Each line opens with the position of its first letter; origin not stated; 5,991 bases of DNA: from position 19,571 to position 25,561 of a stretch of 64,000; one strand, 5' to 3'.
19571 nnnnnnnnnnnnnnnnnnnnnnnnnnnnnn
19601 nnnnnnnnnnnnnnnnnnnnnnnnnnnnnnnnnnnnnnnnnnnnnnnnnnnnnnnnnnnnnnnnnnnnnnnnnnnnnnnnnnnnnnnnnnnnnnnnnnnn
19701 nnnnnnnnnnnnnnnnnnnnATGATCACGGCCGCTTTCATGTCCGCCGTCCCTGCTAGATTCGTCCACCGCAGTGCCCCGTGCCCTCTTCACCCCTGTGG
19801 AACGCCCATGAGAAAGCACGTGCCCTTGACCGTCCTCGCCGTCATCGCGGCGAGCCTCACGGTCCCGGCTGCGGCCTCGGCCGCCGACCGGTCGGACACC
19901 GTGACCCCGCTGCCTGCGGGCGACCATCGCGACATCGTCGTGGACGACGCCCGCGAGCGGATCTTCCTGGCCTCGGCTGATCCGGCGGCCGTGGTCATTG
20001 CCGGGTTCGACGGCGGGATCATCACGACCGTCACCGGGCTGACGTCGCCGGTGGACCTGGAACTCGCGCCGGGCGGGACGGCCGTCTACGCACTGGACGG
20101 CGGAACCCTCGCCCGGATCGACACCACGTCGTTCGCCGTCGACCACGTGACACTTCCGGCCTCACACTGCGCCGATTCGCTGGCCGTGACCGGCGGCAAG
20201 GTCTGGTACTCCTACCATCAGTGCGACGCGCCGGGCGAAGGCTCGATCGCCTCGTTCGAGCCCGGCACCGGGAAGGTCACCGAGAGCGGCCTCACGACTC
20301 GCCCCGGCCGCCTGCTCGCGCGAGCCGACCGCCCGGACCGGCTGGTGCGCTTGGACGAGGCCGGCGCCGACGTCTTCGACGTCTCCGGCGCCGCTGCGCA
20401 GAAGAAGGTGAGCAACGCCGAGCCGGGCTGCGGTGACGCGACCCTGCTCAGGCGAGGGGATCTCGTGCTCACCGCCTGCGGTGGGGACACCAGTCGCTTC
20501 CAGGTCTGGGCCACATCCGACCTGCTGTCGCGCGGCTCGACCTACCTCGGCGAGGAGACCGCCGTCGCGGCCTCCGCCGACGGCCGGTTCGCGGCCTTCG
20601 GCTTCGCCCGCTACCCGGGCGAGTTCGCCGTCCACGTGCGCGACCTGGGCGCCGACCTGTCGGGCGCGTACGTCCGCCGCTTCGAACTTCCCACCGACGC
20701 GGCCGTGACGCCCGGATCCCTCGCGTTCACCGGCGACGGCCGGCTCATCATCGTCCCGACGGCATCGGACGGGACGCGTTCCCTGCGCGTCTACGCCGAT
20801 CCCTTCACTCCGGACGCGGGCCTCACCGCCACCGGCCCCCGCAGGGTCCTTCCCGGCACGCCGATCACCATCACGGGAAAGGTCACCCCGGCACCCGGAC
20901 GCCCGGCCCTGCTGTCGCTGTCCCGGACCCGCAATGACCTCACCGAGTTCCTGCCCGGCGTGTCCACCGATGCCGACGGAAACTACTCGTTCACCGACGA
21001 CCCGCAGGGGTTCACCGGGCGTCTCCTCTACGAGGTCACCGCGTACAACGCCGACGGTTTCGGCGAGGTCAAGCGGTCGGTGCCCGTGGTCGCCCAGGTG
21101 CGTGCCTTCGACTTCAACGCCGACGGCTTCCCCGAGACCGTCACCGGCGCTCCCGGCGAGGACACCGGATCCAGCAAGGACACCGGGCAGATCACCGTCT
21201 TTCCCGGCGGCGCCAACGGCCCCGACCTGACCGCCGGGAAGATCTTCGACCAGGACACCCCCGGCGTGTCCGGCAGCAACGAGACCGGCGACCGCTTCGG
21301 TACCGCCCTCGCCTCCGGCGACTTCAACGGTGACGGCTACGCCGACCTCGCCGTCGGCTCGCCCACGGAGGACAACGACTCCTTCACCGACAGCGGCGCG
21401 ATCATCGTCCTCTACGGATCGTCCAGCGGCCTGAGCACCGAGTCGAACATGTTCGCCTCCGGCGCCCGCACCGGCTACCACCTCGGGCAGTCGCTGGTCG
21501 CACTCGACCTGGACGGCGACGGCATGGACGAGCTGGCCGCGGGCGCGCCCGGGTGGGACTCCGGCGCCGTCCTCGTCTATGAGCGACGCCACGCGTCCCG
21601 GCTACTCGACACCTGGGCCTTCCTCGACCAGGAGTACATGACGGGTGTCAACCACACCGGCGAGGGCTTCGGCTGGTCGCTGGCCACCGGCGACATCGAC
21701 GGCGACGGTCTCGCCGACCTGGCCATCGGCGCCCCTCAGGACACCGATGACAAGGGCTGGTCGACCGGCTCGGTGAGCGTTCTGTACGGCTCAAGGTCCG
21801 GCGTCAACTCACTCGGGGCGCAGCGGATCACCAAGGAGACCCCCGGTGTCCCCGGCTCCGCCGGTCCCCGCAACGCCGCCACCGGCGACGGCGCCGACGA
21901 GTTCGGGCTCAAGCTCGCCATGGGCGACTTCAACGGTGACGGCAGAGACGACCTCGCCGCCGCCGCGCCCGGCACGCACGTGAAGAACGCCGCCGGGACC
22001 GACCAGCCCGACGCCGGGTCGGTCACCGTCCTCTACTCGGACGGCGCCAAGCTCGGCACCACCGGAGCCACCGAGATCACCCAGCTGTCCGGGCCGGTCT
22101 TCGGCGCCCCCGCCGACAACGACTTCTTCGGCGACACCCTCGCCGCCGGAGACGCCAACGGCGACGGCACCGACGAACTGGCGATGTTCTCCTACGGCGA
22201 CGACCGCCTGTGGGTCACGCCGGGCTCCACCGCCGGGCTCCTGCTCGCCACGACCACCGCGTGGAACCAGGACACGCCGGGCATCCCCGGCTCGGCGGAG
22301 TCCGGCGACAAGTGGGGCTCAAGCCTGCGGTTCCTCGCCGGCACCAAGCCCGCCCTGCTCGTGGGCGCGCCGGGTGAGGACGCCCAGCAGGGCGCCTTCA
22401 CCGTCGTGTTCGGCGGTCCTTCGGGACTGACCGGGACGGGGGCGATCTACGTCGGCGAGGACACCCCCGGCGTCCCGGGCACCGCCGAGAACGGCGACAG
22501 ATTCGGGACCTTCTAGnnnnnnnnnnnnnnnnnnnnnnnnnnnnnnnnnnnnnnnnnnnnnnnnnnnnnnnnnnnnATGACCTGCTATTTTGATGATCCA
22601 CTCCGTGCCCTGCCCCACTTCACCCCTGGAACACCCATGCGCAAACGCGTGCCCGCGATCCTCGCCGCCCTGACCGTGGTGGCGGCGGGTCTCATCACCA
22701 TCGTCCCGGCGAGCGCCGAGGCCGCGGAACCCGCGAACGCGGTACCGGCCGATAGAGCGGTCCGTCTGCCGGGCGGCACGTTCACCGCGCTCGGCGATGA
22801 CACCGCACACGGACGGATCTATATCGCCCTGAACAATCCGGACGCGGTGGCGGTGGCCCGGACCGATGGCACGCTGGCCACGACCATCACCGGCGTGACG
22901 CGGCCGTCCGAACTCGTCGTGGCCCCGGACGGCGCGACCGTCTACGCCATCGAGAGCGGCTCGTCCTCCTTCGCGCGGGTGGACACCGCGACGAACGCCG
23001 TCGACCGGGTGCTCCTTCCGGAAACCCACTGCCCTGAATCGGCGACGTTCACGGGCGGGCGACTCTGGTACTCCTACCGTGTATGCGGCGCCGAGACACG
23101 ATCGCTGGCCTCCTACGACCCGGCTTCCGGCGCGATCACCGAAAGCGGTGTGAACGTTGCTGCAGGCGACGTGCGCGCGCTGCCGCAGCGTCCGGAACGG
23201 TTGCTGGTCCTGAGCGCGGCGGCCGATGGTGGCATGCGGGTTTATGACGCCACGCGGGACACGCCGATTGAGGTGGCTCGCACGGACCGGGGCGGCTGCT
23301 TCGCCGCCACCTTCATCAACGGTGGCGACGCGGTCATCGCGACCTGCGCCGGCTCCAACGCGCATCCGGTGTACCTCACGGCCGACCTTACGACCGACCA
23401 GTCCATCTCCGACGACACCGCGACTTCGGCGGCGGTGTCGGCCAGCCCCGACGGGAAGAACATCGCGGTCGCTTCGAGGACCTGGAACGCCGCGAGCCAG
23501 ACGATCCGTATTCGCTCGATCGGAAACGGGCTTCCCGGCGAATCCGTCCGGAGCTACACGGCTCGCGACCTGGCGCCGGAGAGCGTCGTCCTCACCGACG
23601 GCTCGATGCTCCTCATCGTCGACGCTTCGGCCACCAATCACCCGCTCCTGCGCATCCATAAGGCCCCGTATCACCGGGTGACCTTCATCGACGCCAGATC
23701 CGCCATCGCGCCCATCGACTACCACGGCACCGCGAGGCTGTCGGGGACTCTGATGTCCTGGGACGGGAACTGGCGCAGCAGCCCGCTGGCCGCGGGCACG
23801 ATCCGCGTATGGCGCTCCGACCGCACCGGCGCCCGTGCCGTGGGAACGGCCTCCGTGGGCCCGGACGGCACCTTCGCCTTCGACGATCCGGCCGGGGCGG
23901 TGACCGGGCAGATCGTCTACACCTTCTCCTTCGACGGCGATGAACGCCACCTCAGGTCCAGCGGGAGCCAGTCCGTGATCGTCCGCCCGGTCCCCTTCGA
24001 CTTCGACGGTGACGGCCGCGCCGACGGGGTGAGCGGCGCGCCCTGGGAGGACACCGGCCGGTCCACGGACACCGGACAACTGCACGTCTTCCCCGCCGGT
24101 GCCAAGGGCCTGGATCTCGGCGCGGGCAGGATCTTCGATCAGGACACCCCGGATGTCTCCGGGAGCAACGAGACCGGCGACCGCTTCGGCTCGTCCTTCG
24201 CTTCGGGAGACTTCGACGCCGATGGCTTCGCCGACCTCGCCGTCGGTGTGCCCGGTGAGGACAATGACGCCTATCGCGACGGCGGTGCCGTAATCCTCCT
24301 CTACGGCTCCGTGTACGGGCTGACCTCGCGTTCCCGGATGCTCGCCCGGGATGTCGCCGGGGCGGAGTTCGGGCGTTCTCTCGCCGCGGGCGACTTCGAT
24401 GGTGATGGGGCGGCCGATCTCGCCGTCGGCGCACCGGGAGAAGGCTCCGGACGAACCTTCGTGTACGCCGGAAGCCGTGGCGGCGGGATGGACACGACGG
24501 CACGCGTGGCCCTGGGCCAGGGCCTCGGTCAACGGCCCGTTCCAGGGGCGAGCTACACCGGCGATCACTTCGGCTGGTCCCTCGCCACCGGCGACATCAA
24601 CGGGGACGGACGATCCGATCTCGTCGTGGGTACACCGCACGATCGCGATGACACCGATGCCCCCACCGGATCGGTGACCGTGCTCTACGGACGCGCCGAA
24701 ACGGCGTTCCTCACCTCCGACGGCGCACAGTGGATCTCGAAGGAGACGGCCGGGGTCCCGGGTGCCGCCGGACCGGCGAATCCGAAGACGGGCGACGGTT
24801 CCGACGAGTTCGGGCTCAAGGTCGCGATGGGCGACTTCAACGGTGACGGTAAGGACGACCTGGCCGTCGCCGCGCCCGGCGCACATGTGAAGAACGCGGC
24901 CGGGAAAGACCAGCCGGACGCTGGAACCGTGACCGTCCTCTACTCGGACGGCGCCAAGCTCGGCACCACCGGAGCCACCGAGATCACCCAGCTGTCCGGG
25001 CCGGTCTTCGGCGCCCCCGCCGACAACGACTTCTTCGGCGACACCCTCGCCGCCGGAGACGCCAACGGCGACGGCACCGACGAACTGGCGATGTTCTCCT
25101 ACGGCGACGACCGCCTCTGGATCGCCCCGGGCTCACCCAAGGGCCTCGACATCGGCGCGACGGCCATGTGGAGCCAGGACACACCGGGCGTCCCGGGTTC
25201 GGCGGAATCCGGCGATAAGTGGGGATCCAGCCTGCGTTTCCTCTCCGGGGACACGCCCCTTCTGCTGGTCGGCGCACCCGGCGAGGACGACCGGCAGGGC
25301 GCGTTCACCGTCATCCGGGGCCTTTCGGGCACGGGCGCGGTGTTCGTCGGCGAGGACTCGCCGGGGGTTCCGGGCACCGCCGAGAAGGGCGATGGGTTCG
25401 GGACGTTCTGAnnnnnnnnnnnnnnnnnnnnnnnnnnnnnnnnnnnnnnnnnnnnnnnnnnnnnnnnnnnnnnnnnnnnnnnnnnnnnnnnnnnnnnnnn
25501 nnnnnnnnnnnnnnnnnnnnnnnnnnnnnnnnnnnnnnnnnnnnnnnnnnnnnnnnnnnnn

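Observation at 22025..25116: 185-bp perfectly identical tract shared by L2 and L3: recent gene conversion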

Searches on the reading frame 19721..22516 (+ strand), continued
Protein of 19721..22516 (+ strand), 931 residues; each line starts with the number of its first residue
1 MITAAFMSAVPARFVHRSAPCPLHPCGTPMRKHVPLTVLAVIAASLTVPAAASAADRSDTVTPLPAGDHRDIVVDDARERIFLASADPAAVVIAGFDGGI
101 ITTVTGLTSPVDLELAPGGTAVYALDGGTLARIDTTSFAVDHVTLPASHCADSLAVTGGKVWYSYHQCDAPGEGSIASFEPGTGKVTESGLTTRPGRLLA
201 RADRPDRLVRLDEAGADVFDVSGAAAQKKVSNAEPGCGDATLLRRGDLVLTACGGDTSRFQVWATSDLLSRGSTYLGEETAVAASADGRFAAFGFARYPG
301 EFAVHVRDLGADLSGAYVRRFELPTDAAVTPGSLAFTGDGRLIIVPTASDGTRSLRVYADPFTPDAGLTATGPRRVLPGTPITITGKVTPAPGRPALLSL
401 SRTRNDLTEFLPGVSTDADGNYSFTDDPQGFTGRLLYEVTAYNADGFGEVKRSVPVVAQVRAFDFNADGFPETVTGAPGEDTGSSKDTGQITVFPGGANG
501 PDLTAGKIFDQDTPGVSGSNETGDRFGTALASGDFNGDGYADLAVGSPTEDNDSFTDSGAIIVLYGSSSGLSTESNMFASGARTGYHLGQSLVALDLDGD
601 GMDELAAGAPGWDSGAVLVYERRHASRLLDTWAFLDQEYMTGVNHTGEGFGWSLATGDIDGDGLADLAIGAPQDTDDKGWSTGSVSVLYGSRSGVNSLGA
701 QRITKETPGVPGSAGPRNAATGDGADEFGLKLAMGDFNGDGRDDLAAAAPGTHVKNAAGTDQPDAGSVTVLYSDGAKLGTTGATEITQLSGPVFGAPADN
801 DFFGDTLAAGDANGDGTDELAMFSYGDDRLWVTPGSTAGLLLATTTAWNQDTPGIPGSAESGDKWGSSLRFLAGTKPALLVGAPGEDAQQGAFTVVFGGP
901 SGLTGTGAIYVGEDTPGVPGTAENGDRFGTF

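Call 46: find_related_loci(query=A1, collection=genome_contigs, flank=10000)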
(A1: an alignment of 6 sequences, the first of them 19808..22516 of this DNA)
Query A1 (902 aa) in genome_contigs; peptide patterns used: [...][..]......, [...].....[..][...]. (x = any residue, [..] = any of these).
600 stretches matched a pattern (row limit reached: there are more); 318 encode a relative of the query (tblastn E <= 1e-3); the best 80 are kept; 79 distinct loci.
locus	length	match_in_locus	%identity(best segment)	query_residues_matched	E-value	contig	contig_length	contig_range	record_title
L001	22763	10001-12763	42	1-902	8e-171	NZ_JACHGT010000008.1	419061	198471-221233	Phytomonospora endophytica strain YIM 65646 Ga0310468_08, whole genome shotgun sequence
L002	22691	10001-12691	41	20-902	7e-170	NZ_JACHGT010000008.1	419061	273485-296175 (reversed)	Phytomonospora endophytica strain YIM 65646 Ga0310468_08, whole genome shotgun sequence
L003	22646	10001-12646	40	30-899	2e-156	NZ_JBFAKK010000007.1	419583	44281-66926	Phytomonospora sp. NPDC050363 NPDC050363_128_B10.ctg-0007, whole genome shotgun sequence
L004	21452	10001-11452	38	375-901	1e-59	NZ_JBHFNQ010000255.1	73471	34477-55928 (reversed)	Floridaenema aerugineum BLCC-F46 bin1.fa-255, whole genome shotgun sequence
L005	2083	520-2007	36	426-900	1e-60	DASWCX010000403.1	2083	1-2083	MAG TPA_asm: Actinomycetota bacterium isolate SMAG_U2720 k141_255539, whole genome shotgun sequence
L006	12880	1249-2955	36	411-901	8e-58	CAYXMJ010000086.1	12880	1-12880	MAG TPA_asm: uncultured Acidimicrobiaceae bacterium isolate binchicken_co373_9 genome assembly, contig: NODE_1266_length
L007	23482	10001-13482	35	388-901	6e-56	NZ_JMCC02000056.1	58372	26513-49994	Enhygromyxa salina strain DSM 15201 ES-Contig_56, whole genome shotgun sequence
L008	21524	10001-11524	35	429-901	9e-54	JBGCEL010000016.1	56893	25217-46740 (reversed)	MAG: Gammaproteobacteria bacterium isolate SGMAG-48 contig16, whole genome shotgun sequence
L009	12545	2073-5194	35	429-901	1e-52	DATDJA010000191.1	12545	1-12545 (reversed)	MAG TPA_asm: Candidatus Limnocylindrales bacterium isolate SMAG_U318 k141_181922, whole genome shotgun sequence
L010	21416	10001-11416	35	425-900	3e-52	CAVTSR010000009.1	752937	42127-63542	MAG: uncultured Alphaproteobacteria bacterium isolate MFD05442.bin.1.117 genome assembly, contig: contig_379, whole geno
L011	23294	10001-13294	33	405-901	1e-51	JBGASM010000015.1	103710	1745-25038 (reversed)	MAG: Phycisphaerales bacterium isolate MAG_AAO_H10.54 AAOH10-54_opera_contig_1019, whole genome shotgun sequence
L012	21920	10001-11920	36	431-901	7e-51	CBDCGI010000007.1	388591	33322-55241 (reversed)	MAG: Acidimicrobiia bacterium isolate f1d8734b-3c74-4def-a799-73aa9cfb23d1 genome assembly, contig: contig_7, whole geno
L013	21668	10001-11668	35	411-901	7e-50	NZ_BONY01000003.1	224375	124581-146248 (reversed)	Rhizocola hellebori strain NBRC 109834 sequence003, whole genome shotgun sequence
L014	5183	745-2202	33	403-901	3e-49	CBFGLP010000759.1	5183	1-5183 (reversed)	MAG TPA_asm: uncultured Myxococcales bacterium isolate SRR25737861_metabat2_1 genome assembly, contig: ERZ27251247.38342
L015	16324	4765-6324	35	429-900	2e-47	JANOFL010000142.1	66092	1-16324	MAG: Planctomycetota bacterium isolate SOY_64_metabat_58 SOY_64_k141_3028032, whole genome shotgun sequence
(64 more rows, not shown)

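Call 59: search_protein_families(library=ncbifam, proteins=[window:19808-22516:+], max_evalue=0.01)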
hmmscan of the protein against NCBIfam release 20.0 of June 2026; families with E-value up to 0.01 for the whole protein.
window:19808-22516:+ (902 aa): 0 families
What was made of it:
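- Closest known: FG-GAP. Different: No NCBIfam family covers it (call 59).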

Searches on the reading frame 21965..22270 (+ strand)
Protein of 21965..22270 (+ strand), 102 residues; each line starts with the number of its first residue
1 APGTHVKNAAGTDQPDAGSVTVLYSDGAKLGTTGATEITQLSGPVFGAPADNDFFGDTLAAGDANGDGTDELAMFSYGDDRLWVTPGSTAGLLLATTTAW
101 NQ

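Call 50: find_homologous_proteins(query=window:21965-22270:+, max_evalue=1e-8)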
Query window:21965-22270:+: 25 candidates shared short words with the query, none scored E <= 1e-8.
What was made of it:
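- Only the 64-kb window was available, and the peptide search that might have shown such a donor returned nothing interpretable (call 50).
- Tried and rejected: Third-donor search. find_homologous_proteins with the 102-aa tract region returned no hit at all, not even the identical L2 protein known to be in the database (call 50).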

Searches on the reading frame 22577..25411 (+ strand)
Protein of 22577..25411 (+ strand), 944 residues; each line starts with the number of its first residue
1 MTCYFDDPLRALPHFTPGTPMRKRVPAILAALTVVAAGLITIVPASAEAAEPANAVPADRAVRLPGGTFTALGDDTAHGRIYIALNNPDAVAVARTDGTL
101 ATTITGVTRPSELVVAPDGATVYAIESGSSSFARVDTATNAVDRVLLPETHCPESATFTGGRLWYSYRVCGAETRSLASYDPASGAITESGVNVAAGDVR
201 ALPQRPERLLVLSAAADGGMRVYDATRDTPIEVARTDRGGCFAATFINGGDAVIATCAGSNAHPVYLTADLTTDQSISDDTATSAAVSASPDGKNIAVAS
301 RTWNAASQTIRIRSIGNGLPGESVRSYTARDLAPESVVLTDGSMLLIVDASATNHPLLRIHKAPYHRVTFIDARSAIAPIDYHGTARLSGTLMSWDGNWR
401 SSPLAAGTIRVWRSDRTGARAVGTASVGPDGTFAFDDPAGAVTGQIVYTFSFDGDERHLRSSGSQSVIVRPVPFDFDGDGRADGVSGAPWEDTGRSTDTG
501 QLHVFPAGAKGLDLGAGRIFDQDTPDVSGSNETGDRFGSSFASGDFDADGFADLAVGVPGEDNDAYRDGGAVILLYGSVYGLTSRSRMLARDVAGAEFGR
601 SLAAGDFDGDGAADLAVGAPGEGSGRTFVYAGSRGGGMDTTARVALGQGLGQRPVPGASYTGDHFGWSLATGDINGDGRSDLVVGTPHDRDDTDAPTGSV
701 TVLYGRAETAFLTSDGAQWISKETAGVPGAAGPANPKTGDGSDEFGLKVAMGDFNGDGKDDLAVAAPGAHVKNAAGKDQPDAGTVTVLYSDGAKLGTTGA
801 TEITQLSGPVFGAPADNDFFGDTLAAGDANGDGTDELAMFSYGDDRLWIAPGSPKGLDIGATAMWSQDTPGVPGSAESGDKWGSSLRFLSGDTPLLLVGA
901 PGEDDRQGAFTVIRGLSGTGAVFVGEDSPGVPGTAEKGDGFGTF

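Call 6: search_protein_families(library=pfam, proteins=[window:22577-25411:+], max_evalue=0.01)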
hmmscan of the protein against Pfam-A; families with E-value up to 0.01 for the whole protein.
window:22577-25411:+ (944 aa): 5 families
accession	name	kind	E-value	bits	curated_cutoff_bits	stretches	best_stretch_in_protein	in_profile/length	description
PF01839.29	FG-GAP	-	1.4e-48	162.5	22.1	6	665-703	1-37/37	FG-GAP repeat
PF13517.12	FG-GAP_3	-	6.5e-14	52.7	26.9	3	639-684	15-61/61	FG-GAP-like repeat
PF23414.1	Beta-prop_EML_2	-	0.0041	17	90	1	201-301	3-101/266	Echinoderm microtubule-associated protein second beta-propeller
PF25174.1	Beta-prop_THOC3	-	0.005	16.3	305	0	205-316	138-243/272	THOC3 beta-propeller domain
PF24814.1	WD40_Prp19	-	0.0066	16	320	0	174-300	28-154/281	Prp19 WD40 domain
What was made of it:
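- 22637..25411 (+): L3, a secreted FG-GAP double-propeller paralog, 924 aa. Pfam FG-GAP 1.4e-48 (call 6).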

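Call 59: search_protein_families(library=ncbifam, proteins=[window:22637-25411:+], max_evalue=0.01)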
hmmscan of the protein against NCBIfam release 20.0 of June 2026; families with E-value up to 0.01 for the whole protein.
window:22637-25411:+ (924 aa): 0 families
